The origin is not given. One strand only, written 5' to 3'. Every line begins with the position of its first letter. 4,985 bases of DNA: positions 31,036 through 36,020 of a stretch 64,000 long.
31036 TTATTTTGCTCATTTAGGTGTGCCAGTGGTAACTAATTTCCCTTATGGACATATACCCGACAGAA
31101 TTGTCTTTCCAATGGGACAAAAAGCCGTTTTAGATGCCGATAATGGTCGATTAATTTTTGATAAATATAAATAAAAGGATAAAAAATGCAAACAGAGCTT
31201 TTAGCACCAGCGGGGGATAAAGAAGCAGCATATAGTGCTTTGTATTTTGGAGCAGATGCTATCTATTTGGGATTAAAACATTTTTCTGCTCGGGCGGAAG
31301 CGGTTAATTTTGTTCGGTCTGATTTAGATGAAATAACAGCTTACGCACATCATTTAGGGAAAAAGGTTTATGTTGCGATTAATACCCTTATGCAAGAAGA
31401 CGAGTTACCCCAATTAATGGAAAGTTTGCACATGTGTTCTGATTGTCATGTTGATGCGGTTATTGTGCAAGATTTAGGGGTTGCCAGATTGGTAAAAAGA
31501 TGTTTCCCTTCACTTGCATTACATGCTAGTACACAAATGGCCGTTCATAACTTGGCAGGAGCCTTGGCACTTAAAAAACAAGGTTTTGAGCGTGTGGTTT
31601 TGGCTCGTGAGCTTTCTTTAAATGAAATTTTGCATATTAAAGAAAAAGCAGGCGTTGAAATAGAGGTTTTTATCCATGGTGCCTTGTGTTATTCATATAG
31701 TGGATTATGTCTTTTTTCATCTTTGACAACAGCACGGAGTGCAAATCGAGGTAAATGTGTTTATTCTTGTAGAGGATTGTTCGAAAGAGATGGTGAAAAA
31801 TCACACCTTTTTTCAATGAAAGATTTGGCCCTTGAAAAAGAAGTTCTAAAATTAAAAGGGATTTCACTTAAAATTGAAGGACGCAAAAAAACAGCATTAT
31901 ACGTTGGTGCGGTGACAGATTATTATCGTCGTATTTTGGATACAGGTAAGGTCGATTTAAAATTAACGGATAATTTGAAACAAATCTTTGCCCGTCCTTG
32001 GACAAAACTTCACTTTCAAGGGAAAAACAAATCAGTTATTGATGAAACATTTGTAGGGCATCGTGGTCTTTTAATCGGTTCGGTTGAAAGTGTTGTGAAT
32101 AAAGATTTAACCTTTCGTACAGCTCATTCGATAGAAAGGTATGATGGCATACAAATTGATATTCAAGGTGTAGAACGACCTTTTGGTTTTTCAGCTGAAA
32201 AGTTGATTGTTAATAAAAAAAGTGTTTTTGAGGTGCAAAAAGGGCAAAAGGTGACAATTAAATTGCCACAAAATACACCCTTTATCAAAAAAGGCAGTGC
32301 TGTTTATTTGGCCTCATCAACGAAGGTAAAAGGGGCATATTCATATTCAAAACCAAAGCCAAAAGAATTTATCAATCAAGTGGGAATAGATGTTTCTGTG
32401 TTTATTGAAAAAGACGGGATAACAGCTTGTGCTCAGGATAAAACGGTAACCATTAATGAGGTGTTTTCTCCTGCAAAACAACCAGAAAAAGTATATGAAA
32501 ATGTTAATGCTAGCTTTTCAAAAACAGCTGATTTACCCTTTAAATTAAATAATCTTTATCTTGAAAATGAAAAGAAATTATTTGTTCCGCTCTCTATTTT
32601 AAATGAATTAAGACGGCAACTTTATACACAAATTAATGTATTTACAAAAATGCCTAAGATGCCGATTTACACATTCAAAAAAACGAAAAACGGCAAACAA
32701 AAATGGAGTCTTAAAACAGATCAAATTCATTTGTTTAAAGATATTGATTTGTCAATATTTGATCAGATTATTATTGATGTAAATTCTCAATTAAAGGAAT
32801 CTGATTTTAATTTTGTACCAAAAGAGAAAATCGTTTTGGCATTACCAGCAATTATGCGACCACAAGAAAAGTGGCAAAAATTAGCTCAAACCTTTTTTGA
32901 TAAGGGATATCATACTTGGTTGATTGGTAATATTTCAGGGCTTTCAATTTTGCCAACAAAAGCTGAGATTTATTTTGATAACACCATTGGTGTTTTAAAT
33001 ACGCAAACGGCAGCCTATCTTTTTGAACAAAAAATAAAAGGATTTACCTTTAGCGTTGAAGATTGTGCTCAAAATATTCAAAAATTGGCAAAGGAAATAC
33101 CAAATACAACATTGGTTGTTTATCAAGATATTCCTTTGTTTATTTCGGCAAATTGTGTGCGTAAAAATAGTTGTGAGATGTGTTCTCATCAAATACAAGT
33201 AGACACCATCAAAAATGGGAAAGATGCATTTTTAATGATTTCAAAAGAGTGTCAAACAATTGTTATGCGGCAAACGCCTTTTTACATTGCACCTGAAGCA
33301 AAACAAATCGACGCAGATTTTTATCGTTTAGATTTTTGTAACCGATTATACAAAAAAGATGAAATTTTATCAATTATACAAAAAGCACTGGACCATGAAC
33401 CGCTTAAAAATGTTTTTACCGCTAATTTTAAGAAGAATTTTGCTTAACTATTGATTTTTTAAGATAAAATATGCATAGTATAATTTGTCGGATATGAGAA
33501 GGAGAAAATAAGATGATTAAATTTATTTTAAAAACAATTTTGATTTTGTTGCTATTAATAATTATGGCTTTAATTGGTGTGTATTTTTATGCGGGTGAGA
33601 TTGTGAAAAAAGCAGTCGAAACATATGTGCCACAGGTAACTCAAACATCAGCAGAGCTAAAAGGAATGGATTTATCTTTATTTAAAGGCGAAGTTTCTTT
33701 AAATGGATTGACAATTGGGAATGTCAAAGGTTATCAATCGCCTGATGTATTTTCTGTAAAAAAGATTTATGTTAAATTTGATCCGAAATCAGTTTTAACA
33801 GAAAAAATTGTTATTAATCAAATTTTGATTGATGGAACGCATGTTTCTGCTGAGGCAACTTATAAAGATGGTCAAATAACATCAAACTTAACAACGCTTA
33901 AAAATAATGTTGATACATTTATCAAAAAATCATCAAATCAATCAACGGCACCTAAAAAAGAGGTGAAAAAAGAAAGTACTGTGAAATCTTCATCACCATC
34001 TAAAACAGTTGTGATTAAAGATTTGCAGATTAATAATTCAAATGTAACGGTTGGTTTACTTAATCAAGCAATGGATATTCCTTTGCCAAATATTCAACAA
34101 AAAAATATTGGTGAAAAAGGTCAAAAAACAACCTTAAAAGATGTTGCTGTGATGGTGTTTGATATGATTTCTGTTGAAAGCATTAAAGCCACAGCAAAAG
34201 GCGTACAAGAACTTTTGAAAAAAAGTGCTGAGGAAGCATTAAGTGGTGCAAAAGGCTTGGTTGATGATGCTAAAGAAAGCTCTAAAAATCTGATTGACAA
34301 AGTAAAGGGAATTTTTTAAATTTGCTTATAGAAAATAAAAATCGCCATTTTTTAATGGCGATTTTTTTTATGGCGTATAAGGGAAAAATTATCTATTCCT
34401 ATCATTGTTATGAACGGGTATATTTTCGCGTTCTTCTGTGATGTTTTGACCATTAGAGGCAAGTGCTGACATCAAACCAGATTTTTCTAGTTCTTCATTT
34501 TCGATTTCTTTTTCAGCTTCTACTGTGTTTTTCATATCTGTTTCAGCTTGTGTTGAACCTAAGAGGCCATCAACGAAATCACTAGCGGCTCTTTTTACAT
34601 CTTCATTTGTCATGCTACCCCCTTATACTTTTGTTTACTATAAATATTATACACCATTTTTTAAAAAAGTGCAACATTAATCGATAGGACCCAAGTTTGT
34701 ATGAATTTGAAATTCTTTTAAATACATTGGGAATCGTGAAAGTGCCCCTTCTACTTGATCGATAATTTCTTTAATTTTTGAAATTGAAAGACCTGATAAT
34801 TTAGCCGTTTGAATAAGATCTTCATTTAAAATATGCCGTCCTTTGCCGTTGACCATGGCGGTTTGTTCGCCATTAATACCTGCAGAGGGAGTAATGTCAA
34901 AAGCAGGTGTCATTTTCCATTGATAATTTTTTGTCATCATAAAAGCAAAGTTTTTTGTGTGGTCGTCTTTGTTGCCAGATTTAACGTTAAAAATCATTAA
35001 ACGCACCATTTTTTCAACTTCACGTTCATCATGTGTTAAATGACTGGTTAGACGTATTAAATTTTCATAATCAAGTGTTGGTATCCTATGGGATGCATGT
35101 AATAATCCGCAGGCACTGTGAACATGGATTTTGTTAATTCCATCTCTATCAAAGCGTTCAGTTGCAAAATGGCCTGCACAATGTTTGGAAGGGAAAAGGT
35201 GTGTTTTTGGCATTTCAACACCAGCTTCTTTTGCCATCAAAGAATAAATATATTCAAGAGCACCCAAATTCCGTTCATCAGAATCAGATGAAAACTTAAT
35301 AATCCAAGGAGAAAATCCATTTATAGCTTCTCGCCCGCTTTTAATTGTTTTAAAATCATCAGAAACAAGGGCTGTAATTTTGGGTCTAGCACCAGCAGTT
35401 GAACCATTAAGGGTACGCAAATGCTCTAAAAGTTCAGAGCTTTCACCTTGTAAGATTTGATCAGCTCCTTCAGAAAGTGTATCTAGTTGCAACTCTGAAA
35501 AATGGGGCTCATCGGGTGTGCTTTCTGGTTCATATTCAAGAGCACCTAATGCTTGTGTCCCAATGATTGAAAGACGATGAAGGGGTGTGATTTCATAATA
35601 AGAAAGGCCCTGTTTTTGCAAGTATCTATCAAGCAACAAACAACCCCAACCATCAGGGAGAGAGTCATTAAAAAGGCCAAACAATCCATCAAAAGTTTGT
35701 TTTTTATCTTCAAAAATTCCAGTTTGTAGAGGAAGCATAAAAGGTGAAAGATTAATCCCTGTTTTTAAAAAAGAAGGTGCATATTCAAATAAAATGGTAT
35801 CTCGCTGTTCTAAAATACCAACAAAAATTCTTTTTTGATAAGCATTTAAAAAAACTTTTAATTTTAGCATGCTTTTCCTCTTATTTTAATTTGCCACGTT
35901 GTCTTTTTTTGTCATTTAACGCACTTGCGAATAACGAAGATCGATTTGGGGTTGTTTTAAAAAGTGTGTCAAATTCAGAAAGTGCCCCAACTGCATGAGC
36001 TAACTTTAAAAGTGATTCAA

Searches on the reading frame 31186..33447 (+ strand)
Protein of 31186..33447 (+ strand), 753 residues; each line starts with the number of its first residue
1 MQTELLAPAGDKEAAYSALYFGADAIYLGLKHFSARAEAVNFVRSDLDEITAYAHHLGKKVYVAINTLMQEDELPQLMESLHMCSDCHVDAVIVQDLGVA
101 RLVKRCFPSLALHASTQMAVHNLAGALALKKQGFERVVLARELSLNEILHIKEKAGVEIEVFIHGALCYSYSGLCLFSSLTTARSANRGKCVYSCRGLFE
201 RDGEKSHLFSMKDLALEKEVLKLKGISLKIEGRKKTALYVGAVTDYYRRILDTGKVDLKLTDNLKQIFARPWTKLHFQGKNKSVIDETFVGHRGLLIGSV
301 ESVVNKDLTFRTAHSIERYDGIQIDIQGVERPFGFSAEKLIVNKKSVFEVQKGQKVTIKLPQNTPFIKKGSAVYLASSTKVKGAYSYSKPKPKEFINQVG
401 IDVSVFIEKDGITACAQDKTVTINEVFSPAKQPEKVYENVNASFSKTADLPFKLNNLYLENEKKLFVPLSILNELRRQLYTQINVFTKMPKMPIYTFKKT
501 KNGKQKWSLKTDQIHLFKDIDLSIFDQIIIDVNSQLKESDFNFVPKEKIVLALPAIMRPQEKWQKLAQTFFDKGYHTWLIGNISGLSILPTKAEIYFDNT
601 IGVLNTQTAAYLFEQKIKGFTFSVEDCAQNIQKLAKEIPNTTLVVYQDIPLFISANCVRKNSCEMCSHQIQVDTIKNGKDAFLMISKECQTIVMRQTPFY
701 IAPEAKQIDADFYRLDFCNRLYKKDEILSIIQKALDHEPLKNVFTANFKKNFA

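Call 89: search_protein_families(library=pfam, proteins=[window:31186-33447:+], max_evalue=0.00001)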
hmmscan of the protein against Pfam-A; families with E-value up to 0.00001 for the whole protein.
window:31186-33447:+ (753 aa): 2 families
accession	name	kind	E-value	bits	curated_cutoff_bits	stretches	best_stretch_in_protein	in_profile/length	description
PF01136.24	Peptidase_U32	-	7.1e-62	209.2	22.4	1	75-282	2-232/233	Peptidase family U32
PF12392.13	DUF3656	-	5.8e-12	46.7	22.1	1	396-483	22-104/109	Collagenase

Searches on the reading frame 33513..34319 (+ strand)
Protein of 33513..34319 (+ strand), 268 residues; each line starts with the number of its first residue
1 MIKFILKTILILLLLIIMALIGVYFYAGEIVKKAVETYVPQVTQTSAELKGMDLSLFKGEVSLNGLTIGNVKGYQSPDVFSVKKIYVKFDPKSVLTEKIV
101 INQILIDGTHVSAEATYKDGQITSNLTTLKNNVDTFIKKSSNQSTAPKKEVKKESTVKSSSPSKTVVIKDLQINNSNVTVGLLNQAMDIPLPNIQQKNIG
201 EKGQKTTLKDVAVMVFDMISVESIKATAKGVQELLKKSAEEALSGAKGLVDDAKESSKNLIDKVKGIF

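Call 89: search_protein_families(library=pfam, proteins=[window:33513-34319:+], max_evalue=0.00001)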
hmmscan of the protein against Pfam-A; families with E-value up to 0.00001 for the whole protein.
window:33513-34319:+ (268 aa): 1 family
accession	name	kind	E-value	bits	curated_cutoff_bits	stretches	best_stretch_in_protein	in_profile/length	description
PF05359.17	DUF748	-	5.6e-14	51.6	50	1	6-179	15-165/1037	Domain of Unknown Function (DUF748)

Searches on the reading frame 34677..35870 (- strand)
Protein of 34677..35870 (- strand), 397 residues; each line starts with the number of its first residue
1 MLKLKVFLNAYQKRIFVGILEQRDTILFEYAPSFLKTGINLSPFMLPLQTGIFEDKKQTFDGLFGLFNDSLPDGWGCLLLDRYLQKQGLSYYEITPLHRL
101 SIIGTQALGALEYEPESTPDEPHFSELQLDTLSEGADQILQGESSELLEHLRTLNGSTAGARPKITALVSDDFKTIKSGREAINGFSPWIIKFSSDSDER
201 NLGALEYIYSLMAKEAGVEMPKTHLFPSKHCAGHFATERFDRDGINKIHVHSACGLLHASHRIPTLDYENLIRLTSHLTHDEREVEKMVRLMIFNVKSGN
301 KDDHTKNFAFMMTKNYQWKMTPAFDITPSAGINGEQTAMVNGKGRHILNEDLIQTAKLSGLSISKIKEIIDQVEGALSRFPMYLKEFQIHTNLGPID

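Call 89: search_protein_families(library=pfam, proteins=[window:34677-35870:-], max_evalue=0.00001)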
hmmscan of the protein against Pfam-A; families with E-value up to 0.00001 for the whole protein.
window:34677-35870:- (397 aa): 2 families
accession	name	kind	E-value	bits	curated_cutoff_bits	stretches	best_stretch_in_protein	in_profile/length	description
PF07804.18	HipA_C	-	1.1e-47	162.9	30.5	1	157-375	2-207/213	HipA-like C-terminal domain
PF13657.11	Couple_hipA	-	5.8e-15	56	22.5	1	9-113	2-98/99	HipA N-terminal domain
